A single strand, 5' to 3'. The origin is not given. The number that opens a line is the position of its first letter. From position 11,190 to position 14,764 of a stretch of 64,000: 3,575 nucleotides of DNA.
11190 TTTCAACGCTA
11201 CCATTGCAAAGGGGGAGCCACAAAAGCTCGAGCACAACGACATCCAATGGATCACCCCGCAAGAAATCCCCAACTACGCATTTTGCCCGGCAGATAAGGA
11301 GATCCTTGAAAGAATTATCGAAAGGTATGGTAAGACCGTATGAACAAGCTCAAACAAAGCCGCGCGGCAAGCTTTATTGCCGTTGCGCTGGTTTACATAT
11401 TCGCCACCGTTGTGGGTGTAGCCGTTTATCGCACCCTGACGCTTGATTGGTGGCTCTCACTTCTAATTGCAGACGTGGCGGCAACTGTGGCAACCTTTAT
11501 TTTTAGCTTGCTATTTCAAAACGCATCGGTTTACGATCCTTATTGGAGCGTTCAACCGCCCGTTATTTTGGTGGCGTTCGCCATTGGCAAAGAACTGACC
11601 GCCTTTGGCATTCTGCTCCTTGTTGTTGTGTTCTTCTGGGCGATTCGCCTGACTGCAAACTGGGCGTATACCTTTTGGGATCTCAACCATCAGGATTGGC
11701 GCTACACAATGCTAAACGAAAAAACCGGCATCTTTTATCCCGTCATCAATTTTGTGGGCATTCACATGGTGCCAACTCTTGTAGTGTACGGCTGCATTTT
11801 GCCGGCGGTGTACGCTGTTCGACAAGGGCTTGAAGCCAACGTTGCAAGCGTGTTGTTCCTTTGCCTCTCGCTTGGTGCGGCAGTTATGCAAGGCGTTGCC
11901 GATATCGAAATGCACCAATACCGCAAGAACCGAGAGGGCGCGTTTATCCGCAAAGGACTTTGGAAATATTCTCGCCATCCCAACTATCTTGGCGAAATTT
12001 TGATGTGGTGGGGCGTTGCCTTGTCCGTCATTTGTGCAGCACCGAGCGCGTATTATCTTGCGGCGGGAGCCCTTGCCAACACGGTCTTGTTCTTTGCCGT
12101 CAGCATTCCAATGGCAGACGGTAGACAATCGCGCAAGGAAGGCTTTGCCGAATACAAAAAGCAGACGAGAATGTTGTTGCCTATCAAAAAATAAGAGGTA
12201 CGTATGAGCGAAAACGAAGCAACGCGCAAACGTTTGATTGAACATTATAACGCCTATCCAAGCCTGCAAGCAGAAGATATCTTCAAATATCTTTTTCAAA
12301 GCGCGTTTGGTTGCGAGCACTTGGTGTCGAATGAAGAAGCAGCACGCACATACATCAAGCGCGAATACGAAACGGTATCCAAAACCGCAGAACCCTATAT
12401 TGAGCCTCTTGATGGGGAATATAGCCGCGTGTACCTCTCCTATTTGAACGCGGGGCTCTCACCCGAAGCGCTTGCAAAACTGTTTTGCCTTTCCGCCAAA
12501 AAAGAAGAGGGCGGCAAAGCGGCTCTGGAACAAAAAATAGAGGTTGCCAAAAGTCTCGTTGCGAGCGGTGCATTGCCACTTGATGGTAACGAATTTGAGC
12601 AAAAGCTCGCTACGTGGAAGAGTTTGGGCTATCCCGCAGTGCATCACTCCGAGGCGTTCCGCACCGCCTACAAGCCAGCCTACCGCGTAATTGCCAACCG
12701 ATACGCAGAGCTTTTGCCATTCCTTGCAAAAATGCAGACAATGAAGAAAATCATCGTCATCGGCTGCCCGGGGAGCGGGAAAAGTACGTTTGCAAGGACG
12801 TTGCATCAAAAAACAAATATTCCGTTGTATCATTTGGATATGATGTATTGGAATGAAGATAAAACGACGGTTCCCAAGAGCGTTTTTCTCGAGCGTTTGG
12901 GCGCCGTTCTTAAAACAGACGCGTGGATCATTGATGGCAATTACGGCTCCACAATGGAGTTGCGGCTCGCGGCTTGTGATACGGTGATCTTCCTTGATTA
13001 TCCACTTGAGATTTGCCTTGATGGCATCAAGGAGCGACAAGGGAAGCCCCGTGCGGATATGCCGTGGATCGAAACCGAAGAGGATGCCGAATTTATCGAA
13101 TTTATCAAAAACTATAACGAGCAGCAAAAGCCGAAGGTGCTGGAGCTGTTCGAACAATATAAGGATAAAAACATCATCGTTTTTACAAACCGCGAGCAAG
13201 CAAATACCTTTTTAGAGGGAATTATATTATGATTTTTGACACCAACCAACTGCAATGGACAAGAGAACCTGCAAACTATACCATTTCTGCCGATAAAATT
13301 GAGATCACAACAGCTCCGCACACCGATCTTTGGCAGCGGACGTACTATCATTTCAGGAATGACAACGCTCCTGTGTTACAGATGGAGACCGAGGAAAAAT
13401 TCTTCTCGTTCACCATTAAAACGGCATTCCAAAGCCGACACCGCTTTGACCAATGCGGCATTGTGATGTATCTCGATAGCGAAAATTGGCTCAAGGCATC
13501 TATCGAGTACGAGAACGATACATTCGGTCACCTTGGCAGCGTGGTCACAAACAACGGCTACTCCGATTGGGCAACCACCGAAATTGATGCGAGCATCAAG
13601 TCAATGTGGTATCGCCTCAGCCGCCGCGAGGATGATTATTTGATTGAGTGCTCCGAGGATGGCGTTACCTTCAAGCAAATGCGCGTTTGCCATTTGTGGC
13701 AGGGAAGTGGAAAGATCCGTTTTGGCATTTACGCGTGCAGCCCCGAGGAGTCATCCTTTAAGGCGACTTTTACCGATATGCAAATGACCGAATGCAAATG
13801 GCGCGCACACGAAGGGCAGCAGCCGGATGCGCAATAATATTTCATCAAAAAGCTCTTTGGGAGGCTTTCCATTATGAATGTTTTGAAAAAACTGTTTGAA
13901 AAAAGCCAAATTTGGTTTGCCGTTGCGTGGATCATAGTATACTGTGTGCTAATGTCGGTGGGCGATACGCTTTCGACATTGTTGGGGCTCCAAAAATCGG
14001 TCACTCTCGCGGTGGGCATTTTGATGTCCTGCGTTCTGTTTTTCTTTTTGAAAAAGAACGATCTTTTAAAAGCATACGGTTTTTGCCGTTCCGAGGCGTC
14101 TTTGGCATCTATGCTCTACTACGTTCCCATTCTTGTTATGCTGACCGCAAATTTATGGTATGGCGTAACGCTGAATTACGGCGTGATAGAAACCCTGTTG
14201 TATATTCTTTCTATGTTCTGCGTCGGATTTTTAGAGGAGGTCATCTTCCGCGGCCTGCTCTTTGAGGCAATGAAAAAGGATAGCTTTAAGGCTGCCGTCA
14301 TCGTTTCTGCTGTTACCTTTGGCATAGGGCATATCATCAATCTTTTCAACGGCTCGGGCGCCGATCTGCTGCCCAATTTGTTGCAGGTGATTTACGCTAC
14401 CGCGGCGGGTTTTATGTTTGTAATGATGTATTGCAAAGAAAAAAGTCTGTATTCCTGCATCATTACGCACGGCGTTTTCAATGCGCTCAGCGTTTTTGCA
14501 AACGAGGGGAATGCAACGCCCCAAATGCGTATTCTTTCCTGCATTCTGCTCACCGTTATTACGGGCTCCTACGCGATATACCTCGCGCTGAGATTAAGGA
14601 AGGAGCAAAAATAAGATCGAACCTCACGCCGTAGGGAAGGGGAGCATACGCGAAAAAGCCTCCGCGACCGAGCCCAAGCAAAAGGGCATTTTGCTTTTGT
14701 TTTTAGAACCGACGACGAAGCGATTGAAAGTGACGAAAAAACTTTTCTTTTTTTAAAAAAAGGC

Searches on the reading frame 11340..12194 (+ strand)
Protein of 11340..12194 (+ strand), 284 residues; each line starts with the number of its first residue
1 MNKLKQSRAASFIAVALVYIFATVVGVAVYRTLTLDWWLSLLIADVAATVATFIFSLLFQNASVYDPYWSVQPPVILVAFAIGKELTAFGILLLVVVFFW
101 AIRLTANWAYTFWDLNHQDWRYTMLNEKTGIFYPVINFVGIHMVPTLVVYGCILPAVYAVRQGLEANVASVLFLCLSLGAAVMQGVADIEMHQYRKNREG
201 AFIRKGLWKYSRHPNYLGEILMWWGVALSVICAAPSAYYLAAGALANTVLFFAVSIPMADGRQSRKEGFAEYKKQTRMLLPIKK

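Call 37: search_protein_families(library=pfam, proteins=[window:11340-12194:+], max_evalue=0.001)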
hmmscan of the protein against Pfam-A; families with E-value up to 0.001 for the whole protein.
window:11340-12194:+ (284 aa): 4 families
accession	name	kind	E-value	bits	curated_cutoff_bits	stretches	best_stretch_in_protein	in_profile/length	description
PF06966.17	DUF1295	-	2e-37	129.4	20.4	1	53-276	2-235/235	Protein of unknown function (DUF1295)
PF04140.19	ICMT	-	9.5e-06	26.4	24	1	193-256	26-86/95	Isoprenylcysteine carboxyl methyltransferase (ICMT) family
PF02544.21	Steroid_dh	-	7.6e-05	23.2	22.6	1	173-281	45-147/150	3-oxo-5-alpha-steroid 4-dehydrogenase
PF04191.18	PEMT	-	0.00037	21.4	25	1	199-230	39-70/105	Phospholipid methyltransferase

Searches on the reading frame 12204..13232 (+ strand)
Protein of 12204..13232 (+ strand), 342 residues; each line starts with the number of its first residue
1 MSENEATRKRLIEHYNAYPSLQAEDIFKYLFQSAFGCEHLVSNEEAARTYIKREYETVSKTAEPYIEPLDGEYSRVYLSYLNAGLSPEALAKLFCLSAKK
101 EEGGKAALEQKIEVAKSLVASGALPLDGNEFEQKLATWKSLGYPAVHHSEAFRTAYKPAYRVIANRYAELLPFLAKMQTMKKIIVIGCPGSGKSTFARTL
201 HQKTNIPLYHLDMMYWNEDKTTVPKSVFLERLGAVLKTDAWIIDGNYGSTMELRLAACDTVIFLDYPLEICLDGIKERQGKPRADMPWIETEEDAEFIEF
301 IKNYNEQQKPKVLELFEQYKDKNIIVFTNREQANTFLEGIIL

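Call 37: search_protein_families(library=pfam, proteins=[window:12204-13232:+], max_evalue=0.001)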
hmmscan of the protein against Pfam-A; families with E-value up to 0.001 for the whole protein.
window:12204-13232:+ (342 aa): 5 families
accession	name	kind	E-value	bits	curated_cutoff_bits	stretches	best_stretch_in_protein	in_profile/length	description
PF13238.12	AAA_18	-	2e-05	25.5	29.4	1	183-217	1-41/128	AAA domain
PF13521.12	AAA_28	-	2.6e-05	25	27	0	182-208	1-27/164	AAA domain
PF01712.25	dNK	-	7.3e-05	23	27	0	184-218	2-36/203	Deoxynucleoside kinase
PF13671.12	AAA_33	-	7.4e-05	23.5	27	1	183-205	2-24/143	AAA domain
PF13207.12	AAA_17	-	0.0005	20.8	27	0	187-209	2-24/136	AAA domain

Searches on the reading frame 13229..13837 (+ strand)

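Call 37: search_protein_families(library=pfam, proteins=[window:13229-13837:+], max_evalue=0.001)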
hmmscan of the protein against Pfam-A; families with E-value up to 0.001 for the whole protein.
window:13229-13837:+ (202 aa): 2 families
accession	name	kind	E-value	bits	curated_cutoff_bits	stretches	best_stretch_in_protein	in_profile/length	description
PF07081.18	DUF1349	-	2.5e-67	226.5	32.4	1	10-189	1-179/179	Protein of unknown function (DUF1349)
PF17851.8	GH43_C2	-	3.1e-08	34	22.7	1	7-184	12-200/203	Beta xylosidase C-terminal Concanavalin A-like domain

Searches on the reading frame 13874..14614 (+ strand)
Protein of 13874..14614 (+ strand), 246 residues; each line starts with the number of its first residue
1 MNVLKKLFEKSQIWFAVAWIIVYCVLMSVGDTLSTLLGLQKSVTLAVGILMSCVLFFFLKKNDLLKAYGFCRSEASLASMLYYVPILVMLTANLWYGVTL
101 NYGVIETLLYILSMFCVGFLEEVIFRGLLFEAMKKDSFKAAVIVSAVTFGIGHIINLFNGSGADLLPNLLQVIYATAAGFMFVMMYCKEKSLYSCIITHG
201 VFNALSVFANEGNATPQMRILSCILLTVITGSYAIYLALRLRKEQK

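Call 37: search_protein_families(library=pfam, proteins=[window:13874-14614:+], max_evalue=0.001)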
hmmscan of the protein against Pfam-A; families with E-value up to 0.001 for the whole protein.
window:13874-14614:+ (246 aa): 1 family
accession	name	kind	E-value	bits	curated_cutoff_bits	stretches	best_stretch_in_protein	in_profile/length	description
PF02517.21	Rce1-like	-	4e-20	72.3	22.4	1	107-205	5-93/93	Type II CAAX prenyl endopeptidase Rce1-like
